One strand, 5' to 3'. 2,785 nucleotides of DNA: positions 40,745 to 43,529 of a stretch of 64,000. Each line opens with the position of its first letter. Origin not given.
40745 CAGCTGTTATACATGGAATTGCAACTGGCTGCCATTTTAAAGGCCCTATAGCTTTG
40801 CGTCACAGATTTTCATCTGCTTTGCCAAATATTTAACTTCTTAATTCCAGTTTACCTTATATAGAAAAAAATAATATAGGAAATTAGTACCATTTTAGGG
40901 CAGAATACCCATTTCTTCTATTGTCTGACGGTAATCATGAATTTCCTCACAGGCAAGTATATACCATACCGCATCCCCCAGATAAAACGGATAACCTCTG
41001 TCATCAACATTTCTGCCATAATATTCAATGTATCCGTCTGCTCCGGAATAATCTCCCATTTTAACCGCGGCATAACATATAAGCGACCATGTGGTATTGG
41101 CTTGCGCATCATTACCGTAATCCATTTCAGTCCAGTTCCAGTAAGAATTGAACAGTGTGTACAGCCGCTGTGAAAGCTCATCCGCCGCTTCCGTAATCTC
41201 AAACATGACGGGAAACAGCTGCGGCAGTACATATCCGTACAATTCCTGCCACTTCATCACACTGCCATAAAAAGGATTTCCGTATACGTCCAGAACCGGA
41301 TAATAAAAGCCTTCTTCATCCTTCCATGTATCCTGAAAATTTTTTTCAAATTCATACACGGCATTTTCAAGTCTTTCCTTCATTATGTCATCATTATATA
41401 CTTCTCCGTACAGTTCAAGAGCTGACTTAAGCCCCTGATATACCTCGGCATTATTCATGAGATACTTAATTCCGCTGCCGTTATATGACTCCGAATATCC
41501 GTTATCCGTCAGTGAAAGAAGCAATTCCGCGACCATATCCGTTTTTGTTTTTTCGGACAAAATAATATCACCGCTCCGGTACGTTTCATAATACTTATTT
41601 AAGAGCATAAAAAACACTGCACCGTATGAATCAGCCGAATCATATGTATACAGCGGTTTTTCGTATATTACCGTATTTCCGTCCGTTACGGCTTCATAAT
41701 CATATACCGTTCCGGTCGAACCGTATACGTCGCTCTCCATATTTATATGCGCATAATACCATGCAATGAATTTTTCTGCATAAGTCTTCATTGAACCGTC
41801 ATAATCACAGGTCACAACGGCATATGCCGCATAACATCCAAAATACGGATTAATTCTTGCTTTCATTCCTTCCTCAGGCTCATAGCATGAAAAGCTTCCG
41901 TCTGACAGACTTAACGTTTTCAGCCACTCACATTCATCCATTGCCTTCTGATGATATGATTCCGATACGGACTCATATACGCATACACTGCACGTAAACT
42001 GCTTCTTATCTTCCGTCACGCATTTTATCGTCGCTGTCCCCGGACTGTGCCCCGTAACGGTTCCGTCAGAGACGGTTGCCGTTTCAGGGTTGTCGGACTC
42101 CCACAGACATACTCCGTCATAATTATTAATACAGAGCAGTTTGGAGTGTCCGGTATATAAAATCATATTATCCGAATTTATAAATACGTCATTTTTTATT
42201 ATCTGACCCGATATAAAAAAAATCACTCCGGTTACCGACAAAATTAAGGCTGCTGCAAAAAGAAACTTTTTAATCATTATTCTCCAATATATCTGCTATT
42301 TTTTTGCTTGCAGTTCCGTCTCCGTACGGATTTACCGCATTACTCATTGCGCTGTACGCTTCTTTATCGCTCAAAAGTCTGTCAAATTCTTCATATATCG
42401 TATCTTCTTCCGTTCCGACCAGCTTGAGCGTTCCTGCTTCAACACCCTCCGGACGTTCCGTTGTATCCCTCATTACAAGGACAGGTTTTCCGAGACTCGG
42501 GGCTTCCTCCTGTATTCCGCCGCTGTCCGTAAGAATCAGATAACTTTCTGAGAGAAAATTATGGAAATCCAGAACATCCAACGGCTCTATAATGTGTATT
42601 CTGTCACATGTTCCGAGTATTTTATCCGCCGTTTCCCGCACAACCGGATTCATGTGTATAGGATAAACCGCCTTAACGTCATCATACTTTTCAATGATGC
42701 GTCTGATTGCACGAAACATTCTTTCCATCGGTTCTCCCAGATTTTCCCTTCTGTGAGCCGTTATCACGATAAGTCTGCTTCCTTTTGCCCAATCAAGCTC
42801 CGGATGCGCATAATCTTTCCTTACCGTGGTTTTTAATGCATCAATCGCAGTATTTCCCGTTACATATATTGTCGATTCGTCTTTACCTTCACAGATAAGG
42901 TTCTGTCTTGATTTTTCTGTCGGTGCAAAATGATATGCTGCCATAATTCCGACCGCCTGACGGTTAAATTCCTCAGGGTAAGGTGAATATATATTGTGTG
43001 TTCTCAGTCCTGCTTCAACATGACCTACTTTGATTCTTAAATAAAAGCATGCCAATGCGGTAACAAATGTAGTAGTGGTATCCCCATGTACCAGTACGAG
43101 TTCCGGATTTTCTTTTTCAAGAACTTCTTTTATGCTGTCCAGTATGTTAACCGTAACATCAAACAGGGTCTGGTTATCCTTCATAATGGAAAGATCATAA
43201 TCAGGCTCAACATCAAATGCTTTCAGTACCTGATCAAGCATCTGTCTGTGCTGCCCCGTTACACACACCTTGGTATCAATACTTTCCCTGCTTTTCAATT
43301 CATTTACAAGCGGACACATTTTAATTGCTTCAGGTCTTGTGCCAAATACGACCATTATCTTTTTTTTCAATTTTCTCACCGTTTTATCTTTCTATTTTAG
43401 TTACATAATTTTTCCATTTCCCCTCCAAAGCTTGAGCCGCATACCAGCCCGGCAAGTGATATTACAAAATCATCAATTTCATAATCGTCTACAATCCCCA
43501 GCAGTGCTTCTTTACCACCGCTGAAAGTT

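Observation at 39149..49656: Uncharacterised O-acetylated polysaccharide system: GT2 synthase, MBOAT/DHHW pair, WecB and two glycosidase-like paralogues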

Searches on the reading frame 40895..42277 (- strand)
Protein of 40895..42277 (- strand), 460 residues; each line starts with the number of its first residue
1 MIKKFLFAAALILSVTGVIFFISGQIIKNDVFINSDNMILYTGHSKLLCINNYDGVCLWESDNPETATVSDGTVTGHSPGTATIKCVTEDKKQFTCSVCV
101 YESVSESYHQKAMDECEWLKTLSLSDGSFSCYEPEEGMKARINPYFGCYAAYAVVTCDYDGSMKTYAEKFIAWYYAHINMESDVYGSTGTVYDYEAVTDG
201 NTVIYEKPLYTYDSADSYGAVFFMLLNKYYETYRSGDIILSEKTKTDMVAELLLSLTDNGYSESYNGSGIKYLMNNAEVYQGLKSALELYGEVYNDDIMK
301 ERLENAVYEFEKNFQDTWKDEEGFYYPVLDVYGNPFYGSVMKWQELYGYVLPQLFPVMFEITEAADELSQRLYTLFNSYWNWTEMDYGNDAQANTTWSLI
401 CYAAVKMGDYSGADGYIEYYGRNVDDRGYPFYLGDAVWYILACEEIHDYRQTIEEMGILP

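Call 3: search_protein_families(library=pfam, proteins=[window:40895-42277:-], max_evalue=0.01)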
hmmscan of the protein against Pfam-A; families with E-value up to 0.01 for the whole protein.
window:40895-42277:- (460 aa): 1 family
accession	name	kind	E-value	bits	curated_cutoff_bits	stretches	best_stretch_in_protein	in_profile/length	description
PF02368.24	Big_2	-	6.5e-08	32.9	22.8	1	57-97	36-78/79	Bacterial Ig-like domain (group 2)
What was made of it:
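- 40895..42277 (-): Par460: signal anchor + Big_2 Ig-like domain + (alpha/alpha)6 barrel; putative polymer-trimming glycosidase co-expressed with the synthase. Big_2 6.5e-8 (call 3).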

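Call 9: search_protein_families(library=ncbifam, proteins=[window:40895-42277:-], max_evalue=0.01)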
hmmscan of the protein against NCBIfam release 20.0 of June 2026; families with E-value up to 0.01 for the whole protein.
window:40895-42277:- (460 aa): 0 families

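Call 11: search_solved_structures(query=window:40895-42277:-, max_evalue=10)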
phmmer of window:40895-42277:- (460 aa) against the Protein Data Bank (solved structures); distinct sequences matched with E-value up to 10: 10.
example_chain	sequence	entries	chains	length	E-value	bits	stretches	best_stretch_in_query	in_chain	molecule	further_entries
3ncx_A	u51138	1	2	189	0.0041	19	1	26-119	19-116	Intimin adherence protein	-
2zqk_A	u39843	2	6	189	0.0042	19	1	26-119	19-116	Intimin | Intimin adherence protein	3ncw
2zwk_A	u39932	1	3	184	0.0043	18.9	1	26-119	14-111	Intimin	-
1hdf_A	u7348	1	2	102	0.15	13.8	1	172-205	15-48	SPHERULIN 3A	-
1ag4_A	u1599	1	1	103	0.16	13.8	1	172-205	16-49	SPHERULIN 3A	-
1e5u_I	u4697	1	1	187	0.42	12.4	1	52-103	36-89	INTIMIN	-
5tty_A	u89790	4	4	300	0.62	11.8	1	277-347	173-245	PagF prenyltransferase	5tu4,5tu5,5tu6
9g7n_AAA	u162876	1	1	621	1.6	10.5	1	67-92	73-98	Exotoxin A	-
4uid_A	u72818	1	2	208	2.5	9.8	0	59-87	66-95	SURFACE LAYER PROTEIN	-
2rup_A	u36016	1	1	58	4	9.1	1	67-101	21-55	P2X purinoceptor 4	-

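Call 17: find_homologous_proteins(query=window:40895-42277:-, max_evalue=0.00001)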
Query window:40895-42277:- (460 aa): 18 proteins with E <= 0.00001 among 4861 candidates.
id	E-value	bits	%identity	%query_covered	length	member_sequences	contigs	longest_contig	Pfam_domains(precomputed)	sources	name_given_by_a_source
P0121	1.5e-286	968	91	100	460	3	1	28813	PF02368.25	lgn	-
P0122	9.7e-134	465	46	100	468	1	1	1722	-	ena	-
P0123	6.7e-132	459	46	100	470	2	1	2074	-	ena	-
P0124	8.4e-131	455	48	100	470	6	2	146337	PF02368.25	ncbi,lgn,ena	-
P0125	2.9e-129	450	47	93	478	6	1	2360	-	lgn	-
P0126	7.6e-127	442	45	98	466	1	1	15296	-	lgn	-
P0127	4.4e-123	429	44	95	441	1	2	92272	-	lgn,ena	-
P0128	6.0e-122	426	44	100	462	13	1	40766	-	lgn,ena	-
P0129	8.1e-103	363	49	76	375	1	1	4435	-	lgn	-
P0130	8.6e-99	349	47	74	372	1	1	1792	-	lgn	-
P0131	1.8e-95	338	48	72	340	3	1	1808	-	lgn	-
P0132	2.9e-95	338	48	72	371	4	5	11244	-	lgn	-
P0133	3.7e-93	331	38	97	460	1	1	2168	-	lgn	-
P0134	3.8e-92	327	46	72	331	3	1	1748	-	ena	-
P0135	2.8e-31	127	29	84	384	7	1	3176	-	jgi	jgi:hypothetical protein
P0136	1.8e-29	121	28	83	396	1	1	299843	-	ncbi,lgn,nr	ncbi:MAG: hypothetical protein IMX00_06055 [Limnochordales bacterium]|nr:hypothetical protein [Limno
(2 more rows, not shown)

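Call 27: find_encoding_contigs(protein=P0121, flank=10000, max_places=2)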
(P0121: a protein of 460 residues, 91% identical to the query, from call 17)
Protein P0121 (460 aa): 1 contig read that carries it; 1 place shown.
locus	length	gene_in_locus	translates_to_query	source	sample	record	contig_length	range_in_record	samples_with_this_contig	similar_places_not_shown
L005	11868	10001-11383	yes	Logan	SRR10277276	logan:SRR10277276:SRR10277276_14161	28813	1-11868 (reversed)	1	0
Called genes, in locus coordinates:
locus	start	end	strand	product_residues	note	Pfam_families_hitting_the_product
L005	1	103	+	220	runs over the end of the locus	PF00005:ABC_tran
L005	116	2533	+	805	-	PF02687:FtsX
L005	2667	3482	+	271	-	-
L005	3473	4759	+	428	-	PF13506:Glyco_transf_21, PF00535:Glycos_transf_2, PF13641:Glyco_tranf_2_3, PF13632:Glyco_trans_2_3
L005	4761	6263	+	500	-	PF04519:Bactofilin (weak), PF13306:LRR_5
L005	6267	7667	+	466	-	PF03062:MBOAT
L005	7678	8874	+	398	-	PF14286:DHHW, PF16822:ALGX (weak)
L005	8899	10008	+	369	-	PF02350:Epimerase_2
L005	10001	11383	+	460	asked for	PF02368:Big_2 (weak)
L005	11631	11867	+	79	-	?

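Call 28: find_encoding_contigs(protein=P0136, flank=10000, max_places=2)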
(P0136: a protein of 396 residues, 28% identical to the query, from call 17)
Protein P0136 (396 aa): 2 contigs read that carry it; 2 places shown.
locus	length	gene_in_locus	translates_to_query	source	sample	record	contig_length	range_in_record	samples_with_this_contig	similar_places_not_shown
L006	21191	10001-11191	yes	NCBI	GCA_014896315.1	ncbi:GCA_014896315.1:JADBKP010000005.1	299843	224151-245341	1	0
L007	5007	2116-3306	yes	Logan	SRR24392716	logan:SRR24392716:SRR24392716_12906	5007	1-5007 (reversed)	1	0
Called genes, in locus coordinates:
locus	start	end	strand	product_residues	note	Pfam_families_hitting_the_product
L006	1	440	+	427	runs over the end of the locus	PF03952:Enolase_N, PF07476:MAAL_C (faint), PF00113:Enolase_C, PF13378:MR_MLE_C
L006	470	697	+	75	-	PF03840:SecG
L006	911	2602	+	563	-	PF13200:DUF4015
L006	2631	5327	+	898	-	PF09992:NAGPA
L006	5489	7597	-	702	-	PF13620:CarboxypepD_reg, PF00082:Peptidase_S8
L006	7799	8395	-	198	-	PF00081:Sod_Fe_N, PF02777:Sod_Fe_C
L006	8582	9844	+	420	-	PF00155:Aminotran_1_2 (weak), PF01041:DegT_DnrJ_EryC1, PF01212:Beta_elim_lyase (weak)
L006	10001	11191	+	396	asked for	-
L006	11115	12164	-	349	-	PF04294:VanW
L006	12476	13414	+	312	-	PF00005:ABC_tran, PF02463:SMC_N (faint), PF13175:AAA_15 (faint), PF13304:AAA_21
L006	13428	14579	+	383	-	PF12698:ABC2_membrane_3, PF01061:ABC2_membrane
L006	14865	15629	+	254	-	PF00702:Hydrolase, PF12710:HAD, PF13419:HAD_2, PF13242:Hydrolase_like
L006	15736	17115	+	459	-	PF05977:MFS_3, PF07690:MFS_1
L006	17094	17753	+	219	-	PF01022:HTH_5 (faint), PF12802:MarR_2 (weak), PF12840:HTH_20, PF13412:HTH_24 (weak), PF09339:HTH_IclR (weak)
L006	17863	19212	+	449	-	PF01547:SBP_bac_1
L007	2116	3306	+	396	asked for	-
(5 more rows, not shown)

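Call 30: predict_structure(alignment_id=A1)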
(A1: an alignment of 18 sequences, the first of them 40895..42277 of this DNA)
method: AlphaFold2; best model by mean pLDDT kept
length: 460 residues; sequences in the alignment: 18
mean_pLDDT: 91.9   pTM: 0.86
mean pLDDT of the five models: 91.9, 91.5, 90.9, 88.6, 88.3
residues with pLDDT >= 90: 365; 70-90: 70; 50-70: 22; < 50: 3
segments of 3 or more residues with pLDDT < 50: 24-26
pLDDT, mean of each block of 10 residues (from residue 1): 70 75 57 91 93 89 97 96 95 95 94 95 95 82 97 96 96 98 96 94 94 96 98 94 98 95 94 97 98 96 98 95 94 90 89 96 97 95 83 74 97 95 82 92 97 89
secondary structure, 60 per line:
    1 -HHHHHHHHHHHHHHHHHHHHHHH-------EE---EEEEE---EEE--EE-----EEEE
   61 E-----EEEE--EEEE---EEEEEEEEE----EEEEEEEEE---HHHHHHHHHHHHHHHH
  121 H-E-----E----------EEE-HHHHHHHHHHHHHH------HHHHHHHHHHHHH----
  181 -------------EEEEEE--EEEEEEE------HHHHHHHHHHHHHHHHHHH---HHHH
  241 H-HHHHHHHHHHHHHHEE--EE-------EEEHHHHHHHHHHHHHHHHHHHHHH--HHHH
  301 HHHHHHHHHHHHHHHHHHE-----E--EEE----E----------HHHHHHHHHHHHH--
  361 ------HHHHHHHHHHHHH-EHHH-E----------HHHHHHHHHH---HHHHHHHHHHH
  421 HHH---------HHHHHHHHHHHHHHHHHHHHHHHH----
elements in order: H2-24 E37-41 E45-47 E57-61 E67-70 E73-76 E80-88 E93-101 H105-121 E140-142 H144-157 H164-176 E194-199 E202-208 H215-233 H237-241 H243-256 E270-272 H273-294 H297-318 E328-330 H346-358 H367-379 H397-406 H410-423 H433-456
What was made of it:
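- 40895..42277 (-): AlphaFold pLDDT 91.9 (call 30).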

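Call 34: fold_search(model_id=the predicted structure, library=pdb)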
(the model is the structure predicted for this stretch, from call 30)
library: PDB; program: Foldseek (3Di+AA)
matches with E <= 10: 1185; with E <= 0.001: 229
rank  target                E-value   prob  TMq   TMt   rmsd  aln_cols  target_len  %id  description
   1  6u4z                  1.6e-08  1.00  0.47  0.45  13.4       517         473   12  Crystal Structure of a family 76 glycoside hydrolase from a bovine Bacteroides thetaiotaomicron strain (released 2020-04-29)
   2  7c25                  1.5e-06  1.00  0.50  0.60   7.1       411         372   11  Glycosidase Wild Type at pH8.0 (released 2021-05-12)
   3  7ad7_A                2.6e-06  1.00  0.39  0.25  19.8       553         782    8  Crystal structure of human complement C5 in complex with the K8 bovine knob domain peptide. (released 2021-03-10)
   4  8h1l_B                3.5e-06  1.00  0.42  0.45   8.6       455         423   10  Crystal structure of glucose-2-epimerase in complex with D-Glucitol from Runella slithyformis Runsl_4512 (released 2023-07-12)
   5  7c24                  3.6e-06  1.00  0.51  0.61   6.9       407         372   10  Glycosidase F290Y at pH8.0 (released 2021-05-12)
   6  5goo_C                5.1e-06  1.00  0.50  0.51   7.3       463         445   13  Crystal structure of alkaline invertase InvA from Anabaena sp. PCC 7120 complexed with fructose (released 2016-11-02)
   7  5gop_B                5.3e-06  1.00  0.49  0.52   7.9       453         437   14  Crystal structure of alkaline invertase InvA from Anabaena sp. PCC 7120 complexed with sucrose (released 2016-11-02)
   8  8h1l_C                5.6e-06  1.00  0.43  0.46   8.0       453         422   10  Crystal structure of glucose-2-epimerase in complex with D-Glucitol from Runella slithyformis Runsl_4512 (released 2023-07-12)
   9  5jtw_B                5.6e-06  1.00  0.39  0.30  24.8       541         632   10  Crystal structure of complement C4b re-refined using iMDFF (released 2016-08-10)
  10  8h1l_D                5.8e-06  1.00  0.42  0.46   7.8       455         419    9  Crystal structure of glucose-2-epimerase in complex with D-Glucitol from Runella slithyformis Runsl_4512 (released 2023-07-12)
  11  8h1l_A                5.8e-06  1.00  0.41  0.44   8.3       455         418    9  Crystal structure of glucose-2-epimerase in complex with D-Glucitol from Runella slithyformis Runsl_4512 (released 2023-07-12)
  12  5z3a                  6.1e-06  1.00  0.51  0.61   6.8       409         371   10  Glycosidase Wild Type (released 2019-05-15)
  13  5goq_C                6.4e-06  1.00  0.50  0.52   7.1       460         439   13  Crystal structure of alkaline invertase InvA from Anabaena sp. PCC 7120 complexed with glucose (released 2016-11-02)
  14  5goo_B                7.7e-06  1.00  0.50  0.52   7.3       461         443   13  Crystal structure of alkaline invertase InvA from Anabaena sp. PCC 7120 complexed with fructose (released 2016-11-02)
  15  7qsj_A                8.1e-06  1.00  0.50  0.65   6.4       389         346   12  Methylmannose polysaccharide hydrolase MmpH from M. hassiacum (released 2023-01-25)
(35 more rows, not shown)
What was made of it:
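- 40895..42277 (-): Foldseek hits GH76, GH100, GH126, GH125, MmpH and AGE-type epimerases at TM 0.5-0.65 (call 34).
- On Synthase-dependent exopolysaccharide systems (generic): Two (alpha/alpha)6 barrels resemble GH folds at TM 0.5-0.65 (calls 30, 34).
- On Listeria Pss: It is a fold hit at rank 24, TMt 0.61 (call 34).
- Checked: Par460, 40895-42277: Big_2 plus an (alpha/alpha)6 barrel, pLDDT 91.9 (calls 3, 30, 34).
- The barrel fold is shared with non-hydrolases: AGE-type epimerases, terpene cyclases and complement TED domains (call 34). Foldseek hits include AGE-family and cellobiose 2-epimerases, a polysaccharide lyase and non-enzymatic TED domains at similar scores (call 34). The top fold hits are mostly GH families (call 34).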

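Call 40: search_protein_representatives(alignment_id=A1)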
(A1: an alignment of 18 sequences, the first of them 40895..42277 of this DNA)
Query: 18 sequences, 457 profile positions. Proteins with E-value up to 0.001 (for the whole library): 10648; up to 1e-10: 2598; up to 1e-30: 543. The best 150 are listed.
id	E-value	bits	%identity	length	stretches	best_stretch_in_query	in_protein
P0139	3.1e-187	639.3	-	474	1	1-455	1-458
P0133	3.1e-183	626.1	-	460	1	2-452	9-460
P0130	4.4e-174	595.9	-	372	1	93-442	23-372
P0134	1.5e-145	501.8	-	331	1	1-329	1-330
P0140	1.0e-127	443.1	-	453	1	1-455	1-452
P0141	3.7e-123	428.0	-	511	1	51-446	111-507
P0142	2.6e-121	421.9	-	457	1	9-452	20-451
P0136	2.8e-121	421.8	-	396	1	60-456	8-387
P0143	4.8e-120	417.8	-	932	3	180-443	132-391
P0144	4.5e-116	404.7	-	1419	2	105-445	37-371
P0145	3.7e-114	398.4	-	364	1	4-350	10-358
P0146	2.9e-113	395.4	-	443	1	8-452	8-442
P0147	9.1e-113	393.8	-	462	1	5-452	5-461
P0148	6.4e-110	384.4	-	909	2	104-445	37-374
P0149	2.8e-107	375.7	-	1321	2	105-451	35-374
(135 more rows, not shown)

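Call 45: search_solved_structures(query=A1, max_evalue=10)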
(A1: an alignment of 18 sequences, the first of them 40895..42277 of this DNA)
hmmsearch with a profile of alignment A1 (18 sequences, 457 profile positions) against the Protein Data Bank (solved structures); distinct sequences matched with E-value up to 10: 2.
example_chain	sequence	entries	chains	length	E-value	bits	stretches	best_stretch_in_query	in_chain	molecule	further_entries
9mk9_A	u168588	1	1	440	0.00043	22.3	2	280-351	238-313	Interferon-induced protein with tetratricopeptide repeats 2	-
7vma_A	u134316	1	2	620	0.55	12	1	284-343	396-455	Amylo-alpha-1,6-glucosidase, putative archaeal type glycogen debranching enzyme (Gde)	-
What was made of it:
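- On Synthase-dependent exopolysaccharide systems (generic): There is no sequence-level GH assignment (calls 11, 45) and activity is untested.
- On Listeria Pss: A profile search of the PDB finds no GH126 or PssZ sequence (call 45).
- No GH family could be assigned by sequence (calls 11, 45). No sequence match to any GH in the PDB (calls 11, 45).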

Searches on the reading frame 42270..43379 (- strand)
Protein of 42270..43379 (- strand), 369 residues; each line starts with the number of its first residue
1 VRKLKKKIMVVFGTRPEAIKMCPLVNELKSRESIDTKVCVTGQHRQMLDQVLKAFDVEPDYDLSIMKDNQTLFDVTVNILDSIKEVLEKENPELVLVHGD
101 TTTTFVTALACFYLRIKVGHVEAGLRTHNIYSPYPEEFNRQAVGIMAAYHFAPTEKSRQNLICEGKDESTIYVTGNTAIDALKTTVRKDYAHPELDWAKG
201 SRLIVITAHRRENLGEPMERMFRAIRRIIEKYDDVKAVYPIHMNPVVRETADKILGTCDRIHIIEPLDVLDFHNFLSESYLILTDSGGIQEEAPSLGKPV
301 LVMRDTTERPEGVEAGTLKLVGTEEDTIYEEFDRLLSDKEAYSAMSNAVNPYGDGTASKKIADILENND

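Call 3: search_protein_families(library=pfam, proteins=[window:42270-43379:-], max_evalue=0.01)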
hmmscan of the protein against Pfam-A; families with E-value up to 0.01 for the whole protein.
window:42270-43379:- (369 aa): 2 families
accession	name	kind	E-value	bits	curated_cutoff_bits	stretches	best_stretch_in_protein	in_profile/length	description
PF02350.25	Epimerase_2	-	7.8e-124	413.5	30.6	1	27-366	2-347/347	UDP-N-acetylglucosamine 2-epimerase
PF00702.32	Hydrolase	-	0.0046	17.8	26.4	0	23-102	105-181/191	haloacid dehalogenase-like hydrolase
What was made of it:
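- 42270..43379 (-): WecB/MnaA non-hydrolysing UDP-GlcNAc 2-epimerase (makes UDP-ManNAc). Epimerase_2 7.8e-124 (call 3).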

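Call 9: search_protein_families(library=ncbifam, proteins=[window:42270-43379:-], max_evalue=0.01)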
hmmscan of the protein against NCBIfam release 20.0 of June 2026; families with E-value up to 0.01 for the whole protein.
window:42270-43379:- (369 aa): 3 families
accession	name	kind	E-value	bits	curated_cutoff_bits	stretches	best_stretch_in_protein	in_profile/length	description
TIGR00236.1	wecB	equivalog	1.1e-157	524.8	210.15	1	7-368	2-365/366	non-hydrolyzing UDP-N-acetylglucosamine 2-epimerase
TIGR03568.1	NeuC_NnaA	equivalog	8.8e-36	123.5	235.9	1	6-365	1-365/365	UDP-N-acetylglucosamine 2-epimerase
TIGR03492.1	TIGR03492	hypoth_equivalog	0.0025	16.6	219.2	0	172-365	183-392/396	lipid-A-disaccharide synthase-related protein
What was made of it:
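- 42270..43379 (-): TIGR00236 equivalog, 524.8 bits against a cutoff of 210 (call 9).
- Checked: WecB, 42270-43379: TIGR00236 at 525 bits against a cutoff of 210 (call 9).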
